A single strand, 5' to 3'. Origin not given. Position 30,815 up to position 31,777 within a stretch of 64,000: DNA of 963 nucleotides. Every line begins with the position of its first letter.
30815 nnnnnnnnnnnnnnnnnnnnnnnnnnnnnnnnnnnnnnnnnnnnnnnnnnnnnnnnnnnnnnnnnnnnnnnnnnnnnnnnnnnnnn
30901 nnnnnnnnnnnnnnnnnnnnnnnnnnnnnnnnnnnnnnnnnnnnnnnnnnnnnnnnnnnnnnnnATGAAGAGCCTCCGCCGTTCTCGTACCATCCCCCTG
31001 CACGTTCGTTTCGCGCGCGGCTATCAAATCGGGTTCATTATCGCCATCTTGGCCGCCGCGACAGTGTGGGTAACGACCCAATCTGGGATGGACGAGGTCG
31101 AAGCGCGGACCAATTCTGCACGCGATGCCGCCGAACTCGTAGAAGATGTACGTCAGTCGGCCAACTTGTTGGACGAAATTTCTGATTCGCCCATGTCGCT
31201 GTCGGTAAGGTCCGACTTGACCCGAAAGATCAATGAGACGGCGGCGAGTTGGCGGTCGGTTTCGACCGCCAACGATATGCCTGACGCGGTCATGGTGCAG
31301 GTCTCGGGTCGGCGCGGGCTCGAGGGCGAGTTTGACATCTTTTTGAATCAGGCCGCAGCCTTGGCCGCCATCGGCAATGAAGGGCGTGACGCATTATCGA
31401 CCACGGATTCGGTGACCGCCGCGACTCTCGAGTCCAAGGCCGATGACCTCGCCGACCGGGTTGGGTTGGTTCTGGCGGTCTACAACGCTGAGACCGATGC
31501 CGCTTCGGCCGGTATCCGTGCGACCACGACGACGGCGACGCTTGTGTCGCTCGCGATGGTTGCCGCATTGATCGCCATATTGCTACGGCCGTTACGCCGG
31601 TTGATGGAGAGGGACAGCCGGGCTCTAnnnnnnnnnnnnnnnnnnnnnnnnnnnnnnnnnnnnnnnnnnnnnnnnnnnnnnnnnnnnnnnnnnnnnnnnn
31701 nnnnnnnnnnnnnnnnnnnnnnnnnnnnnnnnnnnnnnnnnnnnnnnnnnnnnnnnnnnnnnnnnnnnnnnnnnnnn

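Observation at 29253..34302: Three translationally coupled membrane GGDEF paralogs inserted into the conserved tsaD-groES junction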

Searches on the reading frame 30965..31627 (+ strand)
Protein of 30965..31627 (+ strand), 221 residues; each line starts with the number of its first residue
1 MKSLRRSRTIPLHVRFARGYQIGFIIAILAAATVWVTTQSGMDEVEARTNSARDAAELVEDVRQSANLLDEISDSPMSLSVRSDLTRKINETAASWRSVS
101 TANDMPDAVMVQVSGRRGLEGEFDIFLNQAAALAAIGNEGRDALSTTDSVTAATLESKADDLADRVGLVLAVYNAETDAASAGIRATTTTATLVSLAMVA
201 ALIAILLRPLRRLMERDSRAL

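Call 69: predict_structure(alignment_id=A6)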
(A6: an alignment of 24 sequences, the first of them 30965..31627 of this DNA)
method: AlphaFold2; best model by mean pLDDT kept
length: 221 residues; sequences in the alignment: 24
mean_pLDDT: 90.2   pTM: 0.75
mean pLDDT of the five models: 90.2, 90.1, 88.6, 87.3, 84.5
residues with pLDDT >= 90: 133; 70-90: 80; 50-70: 6; < 50: 2
segments of 3 or more residues with pLDDT < 50: none
pLDDT, mean of each block of 10 residues (from residue 1): 57 80 86 85 91 97 98 98 98 96 92 89 97 96 95 98 97 94 87 87 85 84 74
secondary structure, 60 per line:
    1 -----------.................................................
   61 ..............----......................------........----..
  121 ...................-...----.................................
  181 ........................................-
elements in order: H12-74 H79-100 H107-114 H119-139 H148-220

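Call 71: fold_search(model_id=the predicted structure, library=pdb)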
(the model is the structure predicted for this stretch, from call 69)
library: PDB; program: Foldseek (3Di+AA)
matches with E <= 10: 842; with E <= 0.001: 0
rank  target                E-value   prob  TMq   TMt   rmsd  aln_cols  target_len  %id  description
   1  5jgp                  3.3e-02  1.00  0.51  0.50   6.2       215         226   12  Crystal structure of the nitrate/nitrite sensor NarQ fragment bound with iodide ions (released 2017-05-31)
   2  4k0d_B                3.7e-02  1.00  0.53  0.78   3.1       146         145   19  Periplasmic sensor domain of sensor histidine kinase, Adeh_2942 (released 2013-06-12)
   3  4k0d_A                4.3e-02  1.00  0.55  0.81   2.7       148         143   18  Periplasmic sensor domain of sensor histidine kinase, Adeh_2942 (released 2013-06-12)
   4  2lig_A                5.5e-02  0.99  0.39  0.50   5.5       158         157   13  THREE-DIMENSIONAL STRUCTURES OF THE LIGAND-BINDING DOMAIN OF THE BACTERIAL ASPARTATE RECEPTOR WITH AND WITHOUT A LIGAN (released 1995-09-15)
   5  8bsb_A                5.5e-02  0.96  0.35  0.43   6.5       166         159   14  Vc1313-LBD bound to D-lysine (released 2023-06-07)
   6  5jef_A                5.8e-02  1.00  0.45  0.45   6.9       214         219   12  Fragment of nitrate/nitrite sensor histidine kinase NarQ (WT) in asymmetric holo state (released 2017-05-31)
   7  1lih                  6.2e-02  0.93  0.34  0.42   6.8       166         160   14  THREE-DIMENSIONAL STRUCTURES OF THE LIGAND-BINDING DOMAIN OF THE BACTERIAL ASPARTATE RECEPTOR WITH AND WITHOUT A LIGAND (released 1995-09-15)
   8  8tf5                  6.8e-02  0.99  0.43  0.28   5.5       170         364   14  Crystal structure of orphan G protein-coupled receptor 6, pseudoapo form (released 2024-12-04)
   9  9jro_A                6.8e-02  0.98  0.38  0.25   6.5       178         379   11  Structural Insights into Selective Antagonism of PF04418948 and EP2 Prostaglandin Receptor (released 2025-10-22)
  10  8gl3                  7.2e-02  0.69  0.25  0.28  15.0       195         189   12  De novo design of monomeric helical bundles for pH-controlled membrane lysis (released 2023-09-06)
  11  4z9j_A                7.6e-02  0.99  0.40  0.51   5.3       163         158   11  Apo-Tar from E. coli (released 2016-07-20)
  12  4z9i_A                7.6e-02  0.99  0.40  0.49   5.4       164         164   12  Asp-TarS from E. coli (released 2016-07-20)
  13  4z9h_A                9.3e-02  0.99  0.41  0.51   5.0       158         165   11  Asp-Tar from E. coli (released 2016-07-20)
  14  6yue                  9.8e-02  1.00  0.55  0.54   5.6       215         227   12  Fragment of nitrate/nitrite sensor histidine kinase NarQ (R50S variant) (released 2020-05-06)
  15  5l7d_A                1.0e-01  0.93  0.36  0.16   8.7       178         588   13  Structure of human Smoothened in complex with cholesterol (released 2016-07-20)
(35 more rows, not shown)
